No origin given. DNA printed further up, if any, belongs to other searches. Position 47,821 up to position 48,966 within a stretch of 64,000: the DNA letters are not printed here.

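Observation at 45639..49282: Uncharacterised five-ORF operon (ART-like, micro-ORF, LF-like HExxH, 474-aa and 124-aa unknowns) divergent from an XRE regulator: candidate novel toxin/defence-type system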

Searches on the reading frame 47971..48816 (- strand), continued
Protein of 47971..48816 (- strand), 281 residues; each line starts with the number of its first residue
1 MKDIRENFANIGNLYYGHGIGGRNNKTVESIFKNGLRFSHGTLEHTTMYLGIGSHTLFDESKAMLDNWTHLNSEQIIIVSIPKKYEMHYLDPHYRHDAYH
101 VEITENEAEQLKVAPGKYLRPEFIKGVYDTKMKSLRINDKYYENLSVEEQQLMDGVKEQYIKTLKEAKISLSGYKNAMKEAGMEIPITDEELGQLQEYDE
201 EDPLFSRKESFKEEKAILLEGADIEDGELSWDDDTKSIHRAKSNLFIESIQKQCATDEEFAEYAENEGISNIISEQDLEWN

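Call 53: search_protein_families(library=pfam, proteins=[P0131, P0160, P0083, P0126, P0125, P0122, P0115, P0133, P0137, P0149], max_evalue=0.001)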
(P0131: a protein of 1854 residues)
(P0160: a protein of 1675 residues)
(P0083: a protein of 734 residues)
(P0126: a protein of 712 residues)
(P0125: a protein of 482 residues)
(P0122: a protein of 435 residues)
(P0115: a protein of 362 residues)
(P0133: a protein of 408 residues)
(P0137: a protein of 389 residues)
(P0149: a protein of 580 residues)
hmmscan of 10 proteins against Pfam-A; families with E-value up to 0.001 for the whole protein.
P0131 (1854 aa): 6 families
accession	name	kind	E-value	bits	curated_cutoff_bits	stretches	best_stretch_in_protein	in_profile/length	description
PF19077.6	Big_13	-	4.6e-77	255.5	27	11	1627-1670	58-101/102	Bacterial Ig-like domain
PF07495.19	Y_Y_Y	-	4.4e-31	107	26.6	0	803-859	9-64/65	Y_Y_Y domain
PF02494.22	HYR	-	1.2e-24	86.9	21.7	0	902-950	34-81/81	HYR domain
PF09136.16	Glucodextran_B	-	7.1e-14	51.9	27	0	1178-1213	40-75/83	Glucodextranase, domain B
PF21226.3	MalQ_N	-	1.9e-06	28.5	24.1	0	450-495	48-89/91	MalQ N-terminal beta sandwich domain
PF16400.11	DUF5008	-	0.00079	19.8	25.4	0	779-841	40-100/109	Domain of unknown function (DUF5008)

P0160 (1675 aa): 9 families
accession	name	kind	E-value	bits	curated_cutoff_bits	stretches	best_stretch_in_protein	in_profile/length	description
PF13306.12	LRR_5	-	5.1e-106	350.1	27.7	3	188-315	2-126/127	BspA type Leucine rich repeat region (6 copies)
PF19077.6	Big_13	-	3.1e-67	223.9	27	9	616-705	10-102/102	Bacterial Ig-like domain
PF02494.22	HYR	-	1.4e-26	93.1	21.7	0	1378-1423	37-81/81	HYR domain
PF07495.19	Y_Y_Y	-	1.7e-20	73.1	26.6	0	731-787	3-57/65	Y_Y_Y domain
PF13855.12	LRR_8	-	4.6e-16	58.8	27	0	139-181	12-55/61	Leucine rich repeat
PF13750.12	Big_3_3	-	2.8e-11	43.8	27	0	674-722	12-60/157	Bacterial Ig-like domain (group 3)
PF00508.23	PPV_E2_N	-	8.5e-08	32.2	27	0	766-796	163-193/200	E2 (early) protein, N terminal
PF17996.7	CE2_N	-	1.3e-07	32.1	27.9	0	1572-1618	21-69/108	Carbohydrate esterase 2 N-terminal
PF17936.7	Big_6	-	1.5e-06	28.7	27.6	1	631-696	13-77/83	Bacterial Ig domain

P0083 (734 aa): 0 families

P0126 (712 aa): 0 families

P0125 (482 aa): 0 families

P0122 (435 aa): 0 families

P0115 (362 aa): 0 families

P0133 (408 aa): 0 families

P0137 (389 aa): 1 family
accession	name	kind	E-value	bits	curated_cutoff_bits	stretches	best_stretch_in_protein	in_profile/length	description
PF00226.36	DnaJ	-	6.7e-11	42.6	27.8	1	18-89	1-63/63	DnaJ domain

P0149 (580 aa): 0 families

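Call 59: search_solved_structures(query=A3, max_evalue=10, show_alignments=4)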
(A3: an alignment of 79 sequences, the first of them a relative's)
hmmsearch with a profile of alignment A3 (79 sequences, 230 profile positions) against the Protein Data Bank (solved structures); distinct sequences matched with E-value up to 10: 23.
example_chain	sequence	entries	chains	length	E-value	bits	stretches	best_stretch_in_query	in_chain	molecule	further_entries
2vpn_A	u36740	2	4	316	0.0027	20.6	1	140-220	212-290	PERIPLASMIC SUBSTRATE BINDING PROTEIN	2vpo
3gyy_A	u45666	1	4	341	0.0031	20.4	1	140-220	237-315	Periplasmic substrate binding protein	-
7zd6_2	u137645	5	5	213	0.4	13.5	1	140-166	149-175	NADH dehydrogenase [ubiquinone] flavoprotein 2, mitochondrial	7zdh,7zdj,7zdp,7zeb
9w2u_E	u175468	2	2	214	0.4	13.5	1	140-166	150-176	NADH dehydrogenase [ubiquinone] flavoprotein 2, mitochondrial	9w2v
5ldw_E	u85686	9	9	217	0.41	13.5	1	140-166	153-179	NADH dehydrogenase [ubiquinone] flavoprotein 2, mitochondrial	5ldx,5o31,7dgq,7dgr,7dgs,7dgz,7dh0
5lnk_2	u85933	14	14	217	0.41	13.5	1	140-166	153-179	Mitochondrial complex I, 24 kDa subunit | NADH dehydrogenase [ubiquinone] flavoprotein 2, mitochondrial | NDUFV2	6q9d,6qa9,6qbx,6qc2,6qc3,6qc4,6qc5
7v2c_O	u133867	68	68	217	0.41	13.5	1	140-166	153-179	NADH dehydrogenase [ubiquinone] flavoprotein 2, mitochondrial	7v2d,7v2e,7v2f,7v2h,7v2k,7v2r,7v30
6zk9_2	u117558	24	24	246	0.47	13.3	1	140-166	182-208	Mitochondrial complex I, 24 kDa subunit | Uncharacterized protein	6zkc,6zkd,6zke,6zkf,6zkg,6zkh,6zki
8pxd_A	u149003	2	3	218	0.47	13.3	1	146-215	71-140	Disulfide bond oxidoreductase/isomerase - Dsb | Disulfide bond oxidoreductase/isomerase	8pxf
5lc5_E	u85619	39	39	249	0.48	13.2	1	140-166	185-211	NADH dehydrogenase [ubiquinone] flavoprotein 2, mitochondrial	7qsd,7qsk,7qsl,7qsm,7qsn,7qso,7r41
5gpn_d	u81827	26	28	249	0.49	13.2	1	140-166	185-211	NADH dehydrogenase [ubiquinone] flavoprotein 2, mitochondrial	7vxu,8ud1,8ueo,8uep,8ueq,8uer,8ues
5gup_E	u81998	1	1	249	0.52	13.1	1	140-166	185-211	NADH dehydrogenase [ubiquinone] flavoprotein 2, mitochondrial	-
5xtb_O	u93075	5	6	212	0.59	13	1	140-166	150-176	NADH dehydrogenase [ubiquinone] flavoprotein 2, mitochondrial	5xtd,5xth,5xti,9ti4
8uca_V2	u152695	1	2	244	0.66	12.8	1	140-165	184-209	NADH dehydrogenase [ubiquinone] flavoprotein 2, mitochondrial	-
7ak5_E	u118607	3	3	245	0.67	12.8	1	140-165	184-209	NADH dehydrogenase [ubiquinone] flavoprotein 2, mitochondrial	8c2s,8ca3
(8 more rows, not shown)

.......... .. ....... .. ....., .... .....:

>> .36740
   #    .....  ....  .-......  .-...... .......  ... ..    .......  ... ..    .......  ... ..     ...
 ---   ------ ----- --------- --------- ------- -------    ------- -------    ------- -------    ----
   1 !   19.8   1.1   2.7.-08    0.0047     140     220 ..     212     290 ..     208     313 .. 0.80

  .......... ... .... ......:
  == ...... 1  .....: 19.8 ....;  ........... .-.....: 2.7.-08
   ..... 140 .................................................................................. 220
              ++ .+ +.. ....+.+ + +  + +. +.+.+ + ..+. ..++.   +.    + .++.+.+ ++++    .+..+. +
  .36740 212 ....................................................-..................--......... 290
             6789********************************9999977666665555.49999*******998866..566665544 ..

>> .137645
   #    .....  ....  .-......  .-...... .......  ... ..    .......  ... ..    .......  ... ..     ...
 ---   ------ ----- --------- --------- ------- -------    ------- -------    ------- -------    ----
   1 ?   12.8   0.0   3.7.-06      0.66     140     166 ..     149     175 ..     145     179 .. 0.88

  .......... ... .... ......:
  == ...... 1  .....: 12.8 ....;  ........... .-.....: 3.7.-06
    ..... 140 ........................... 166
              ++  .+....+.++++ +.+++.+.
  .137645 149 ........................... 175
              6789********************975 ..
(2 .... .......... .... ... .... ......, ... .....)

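Call 61: search_solved_structures(query=P0143, max_evalue=0.01)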
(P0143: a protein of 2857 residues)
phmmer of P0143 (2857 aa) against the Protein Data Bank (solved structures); distinct sequences matched with E-value up to 0.01: 1.
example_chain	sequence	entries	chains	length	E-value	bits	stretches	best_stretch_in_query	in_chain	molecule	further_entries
3jqh_A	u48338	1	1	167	0.0027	17.8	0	458-524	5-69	C-type lectin domain family 4 member M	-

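Call 62: search_solved_structures(query=P0127, max_evalue=0.01)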
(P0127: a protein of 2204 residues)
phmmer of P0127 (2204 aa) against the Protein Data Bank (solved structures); distinct sequences matched with E-value up to 0.01: 1.
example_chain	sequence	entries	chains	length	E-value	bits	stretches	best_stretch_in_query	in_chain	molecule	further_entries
9crn_A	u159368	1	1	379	0.0088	16.3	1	1251-1369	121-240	Transglutaminase-like domain-containing protein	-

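Call 63: search_solved_structures(query=P0076, max_evalue=0.01)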
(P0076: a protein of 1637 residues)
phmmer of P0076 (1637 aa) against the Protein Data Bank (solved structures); distinct sequences matched with E-value up to 0.01: 0.

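Call 68: search_protein_families(library=padloc, proteins=[P0010, L004:4213-4665:+, L001:3587-4063:+, L001:4077-4544:+, L001:4557-5243:+], max_evalue=0.01)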
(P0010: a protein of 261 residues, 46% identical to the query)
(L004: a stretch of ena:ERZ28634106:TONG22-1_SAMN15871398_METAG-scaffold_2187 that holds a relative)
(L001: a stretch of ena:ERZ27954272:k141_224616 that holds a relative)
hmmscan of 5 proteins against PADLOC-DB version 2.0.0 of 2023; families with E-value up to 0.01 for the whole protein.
P0010 (261 aa): 0 families

L004:4213-4665:+ (150 aa): 0 families

L001:3587-4063:+ (158 aa): 4 families
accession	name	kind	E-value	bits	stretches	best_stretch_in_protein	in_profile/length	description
PDLC04686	PDC-M50A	-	3.7e-20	70.5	1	24-158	6-131/134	-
PDLC04687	PDC-M50A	-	7.3e-16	56.5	1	23-153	12-135/144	-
PDLC04685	PDC-M50A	-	1.1e-12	46.4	1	24-151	6-122/130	-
PDLC04684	PDC-M50A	-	2.9e-10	38.8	1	19-148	10-129/159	-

L001:4077-4544:+ (155 aa): 5 families
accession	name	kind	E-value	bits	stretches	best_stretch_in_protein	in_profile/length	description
PDLC00431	ThsB1|ThsB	-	3.6e-59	197.8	1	2-154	3-154/162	TIR-like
PDLC04688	PDC-M50B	-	1.2e-49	166.7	1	2-154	3-153/162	-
PDLC00433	ThsB1|ThsB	-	3.1e-36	122.9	1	2-149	3-146/164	TIR-like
PDLC00418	ThsB1|ThsB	-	1.3e-08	32.8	1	2-104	5-106/155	TIR-like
PDLC00429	ThsB1|ThsB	-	0.00024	19.2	1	3-105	6-109/167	TIR-like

L001:4557-5243:+ (228 aa): 2 families
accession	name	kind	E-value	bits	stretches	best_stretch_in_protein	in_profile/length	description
PDLC00428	ThsB1|ThsB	-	5.4e-84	279.9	1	1-227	1-218/219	TIR-like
PDLC00438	ThsB1|ThsB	-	3e-19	67.8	1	1-227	1-205/206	TIR-like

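Call 69: search_protein_families(library=phrogs, proteins=[P0010, L004:4213-4665:+], max_evalue=0.01)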
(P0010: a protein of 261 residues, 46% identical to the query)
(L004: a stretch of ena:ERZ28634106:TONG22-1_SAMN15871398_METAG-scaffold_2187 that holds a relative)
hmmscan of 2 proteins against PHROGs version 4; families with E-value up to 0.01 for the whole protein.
P0010 (261 aa): 0 families

L004:4213-4665:+ (150 aa): 0 families

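Call 70: find_encoding_contigs(protein=P0016, flank=10000, max_places=3)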
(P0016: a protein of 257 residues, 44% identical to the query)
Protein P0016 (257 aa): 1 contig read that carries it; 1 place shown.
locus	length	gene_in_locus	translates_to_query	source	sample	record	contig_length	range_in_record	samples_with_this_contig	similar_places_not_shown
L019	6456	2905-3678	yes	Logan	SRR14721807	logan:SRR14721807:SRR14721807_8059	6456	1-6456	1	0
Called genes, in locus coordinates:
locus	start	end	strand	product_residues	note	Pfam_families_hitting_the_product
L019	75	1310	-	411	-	PF13354:Beta-lactamase2, PF00768:Peptidase_S11, PF07943:PBP5_C (weak)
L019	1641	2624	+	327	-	-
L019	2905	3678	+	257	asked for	-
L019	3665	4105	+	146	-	-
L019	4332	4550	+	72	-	-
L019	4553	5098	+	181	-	PF00719:Pyrophosphatase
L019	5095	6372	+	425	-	-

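Call 72: find_encoding_contigs(protein=P0005, flank=10000, max_places=3)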
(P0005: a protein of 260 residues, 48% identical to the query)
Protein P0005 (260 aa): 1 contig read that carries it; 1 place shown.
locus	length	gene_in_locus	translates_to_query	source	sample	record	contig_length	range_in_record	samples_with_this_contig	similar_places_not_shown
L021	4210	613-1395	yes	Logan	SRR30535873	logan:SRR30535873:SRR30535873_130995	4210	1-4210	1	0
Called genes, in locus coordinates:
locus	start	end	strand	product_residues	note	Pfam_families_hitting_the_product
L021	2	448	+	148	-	?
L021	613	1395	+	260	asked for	-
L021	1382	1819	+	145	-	-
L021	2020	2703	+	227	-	PF02517:Rce1-like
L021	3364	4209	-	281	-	?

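Call 89: search_protein_families(library=pfam, proteins=[P0076, P0143, P0091, P0127, P0117, P0124], max_evalue=1)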
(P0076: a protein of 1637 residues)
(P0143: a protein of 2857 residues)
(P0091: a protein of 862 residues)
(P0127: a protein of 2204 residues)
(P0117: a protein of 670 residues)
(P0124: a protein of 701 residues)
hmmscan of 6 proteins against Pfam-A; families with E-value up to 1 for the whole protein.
P0076 (1637 aa): 1 family
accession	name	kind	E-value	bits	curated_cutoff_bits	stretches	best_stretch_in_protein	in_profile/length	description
PF01841.26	Transglut_core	-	0.012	16.3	23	1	1144-1238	12-103/108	Transglutaminase-like superfamily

P0143 (2857 aa): 8 families
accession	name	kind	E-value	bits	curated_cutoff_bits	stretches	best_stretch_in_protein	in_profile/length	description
PF04760.21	IF2_N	-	0.047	13.9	25.3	0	2352-2378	23-50/53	Translation initiation factor IF-2, N-terminal region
PF01841.26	Transglut_core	-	0.049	14.3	23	1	1132-1220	13-101/108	Transglutaminase-like superfamily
PF11871.13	DUF3391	-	0.15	13.1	27.8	1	2131-2177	38-84/136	Domain of unknown function (DUF3391)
PF10752.14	DUF2533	-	0.19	12.7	25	0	264-293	30-59/83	Protein of unknown function (DUF2533)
PF18597.7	SH3_19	-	0.21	11.9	25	0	1822-1852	18-48/52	Myosin X N-terminal SH3 domain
PF25516.1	PTPase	-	0.21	11.9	27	1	2570-2594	51-75/79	Phosphotyrosine protein phosphatase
PF18266.8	Ncstrn_small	-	0.23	11.9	25.9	1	2572-2619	118-166/169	Nicastrin small lobe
PF25325.1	EF-hand_EFHB_C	-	0.61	10.4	27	0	357-393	25-59/75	EFHB C-terminal EF-hand domain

P0091 (862 aa): 1 family
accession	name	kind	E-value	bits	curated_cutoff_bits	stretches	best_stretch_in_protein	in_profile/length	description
PF25195.1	DPC2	-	0.1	13.5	70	1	53-104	2-54/105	Diatom pyrenoid component 2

P0127 (2204 aa): 3 families
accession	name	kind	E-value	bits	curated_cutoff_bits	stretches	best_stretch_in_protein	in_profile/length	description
PF01841.26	Transglut_core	-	5.9e-08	33.4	23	1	1255-1356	13-107/108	Transglutaminase-like superfamily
PF12041.13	DELLA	-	0.15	12.5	23.8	1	661-693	22-54/69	Transcriptional regulator DELLA protein N terminal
PF11427.14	HTH_Tnp_Tc3_1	-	0.16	12.3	21.1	0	869-896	21-47/50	Tc3 transposase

P0117 (670 aa): 6 families
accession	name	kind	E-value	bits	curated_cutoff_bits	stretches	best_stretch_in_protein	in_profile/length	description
PF25474.1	TPR_TmcB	-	0.0033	17.8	27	1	60-123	32-94/125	TmcB, TPR repeats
PF22848.2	ASD1_dom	-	0.0043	17.1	22.2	1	318-367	158-207/239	Alpha-L-arabinofuranosidase 1 domain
PF08343.15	RNR_N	-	0.019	15.4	29.4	1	44-79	38-75/82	Ribonucleotide reductase N-terminal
PF04399.18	Glutaredoxin2_C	-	0.12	12.6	32.8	1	36-108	10-83/130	Glutaredoxin 2, C terminal domain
PF21351.2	TetR_C_41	-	0.18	12.5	27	1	136-180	36-80/108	Tetracyclin repressor-like, C-terminal domain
PF22470.1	Histone_HNS_N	-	0.89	9.9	24.5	1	606-657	21-73/79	H-NS histone-like proteins, N-terminal domain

P0124 (701 aa): 4 families
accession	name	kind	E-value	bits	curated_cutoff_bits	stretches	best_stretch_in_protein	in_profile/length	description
PF18903.5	DUF5659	-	0.082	13.2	23.6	1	211-247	33-70/75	Domain of unknown function (DUF5659)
PF10026.15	DUF2268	-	0.14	12.1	23.6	1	35-220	10-193/195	Predicted Zn-dependent protease (DUF2268)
PF11101.13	DUF2884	-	0.18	11.9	30.6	0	32-121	78-168/228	Protein of unknown function (DUF2884)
PF05778.17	Apo-CIII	-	0.2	11.7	34.1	0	199-244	13-57/69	Apolipoprotein CIII (Apo-CIII)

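Call 98: search_dna_similar(query=L004:4213-4665:+, collection=plasmids, mode=protein, max_evalue=0.001, max_rows=15)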
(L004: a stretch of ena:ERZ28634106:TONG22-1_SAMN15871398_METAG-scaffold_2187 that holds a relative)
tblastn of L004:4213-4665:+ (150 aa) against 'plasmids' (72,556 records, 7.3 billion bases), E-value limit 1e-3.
No match.

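Call 99: search_dna_similar(query=L004:4213-4665:+, collection=phages, mode=protein, max_evalue=0.001, max_rows=15)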
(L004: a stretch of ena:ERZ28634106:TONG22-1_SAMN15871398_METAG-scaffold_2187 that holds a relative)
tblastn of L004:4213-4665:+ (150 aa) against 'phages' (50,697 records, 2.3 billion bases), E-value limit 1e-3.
No match.

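Call 100: search_dna_similar(query=P0010, collection=phages, mode=protein, max_evalue=0.001, max_rows=15)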
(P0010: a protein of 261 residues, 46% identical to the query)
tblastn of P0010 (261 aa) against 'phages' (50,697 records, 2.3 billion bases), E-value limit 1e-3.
No match.
